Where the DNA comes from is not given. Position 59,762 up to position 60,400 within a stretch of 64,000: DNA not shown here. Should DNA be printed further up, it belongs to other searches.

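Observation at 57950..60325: Sensor combining a CBM20-like starch-binding module, 7TMR-DISM receptor and PP2C phosphatase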

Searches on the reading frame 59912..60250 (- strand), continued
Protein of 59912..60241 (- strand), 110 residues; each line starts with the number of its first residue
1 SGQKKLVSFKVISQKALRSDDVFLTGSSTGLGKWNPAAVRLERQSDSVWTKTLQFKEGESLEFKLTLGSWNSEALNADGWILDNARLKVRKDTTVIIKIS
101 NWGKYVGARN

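Call 76: search_protein_families(library=pfam, alignment_id=A4, max_evalue=0.0001)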
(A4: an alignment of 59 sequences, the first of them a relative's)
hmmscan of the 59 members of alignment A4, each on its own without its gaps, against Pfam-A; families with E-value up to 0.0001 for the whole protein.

A. member 1, P0122 (276 aa): 1 family
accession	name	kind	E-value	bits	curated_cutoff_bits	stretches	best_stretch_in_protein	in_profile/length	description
PF00686.25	CBM_20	-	2.7e-09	37.1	23.3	1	34-118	4-89/97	Starch binding domain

B. families by the number of members that match (of 59 scanned): 51 families (the first 25 are shown)
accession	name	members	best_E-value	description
PF00686.25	CBM_20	53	2.2e-84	Starch binding domain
PF16561.11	AMPK1_CBM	29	3.4e-80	Glycogen recognition site of AMP-activated protein kinase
PF02922.24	CBM_48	25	2.5e-75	Carbohydrate-binding module 48 (Isoamylase N-terminal domain)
PF22058.2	X25_BaPul_like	25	1.2e-48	Pullulanase X25 domain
PF18962.6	Por_Secre_tail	13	1.3e-15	Secretion system C-terminal sorting domain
PF00756.26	Esterase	12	2.5e-27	Putative esterase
PF16760.10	CBM53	6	7.7e-20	Starch/carbohydrate-binding module (family 53)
PF16411.10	SusF_SusE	4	7.9e-11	Outer membrane protein SusF_SusE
PF00144.29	Beta-lactamase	3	2.1e-58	Beta-lactamase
PF02368.24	Big_2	3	4.6e-14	Bacterial Ig-like domain (group 2)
PF11806.14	Enterochelin_N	3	1.2e-08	Enterochelin esterase, N-terminal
PF12146.15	Hydrolase_4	3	7.5e-07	Serine aminopeptidase, S33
PF08758.17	Cadherin_pro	2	3.3e-17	Cadherin prodomain like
PF07719.23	TPR_2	2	2.8e-09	Tetratricopeptide repeat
PF00515.34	TPR_1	2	1.9e-08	Tetratricopeptide repeat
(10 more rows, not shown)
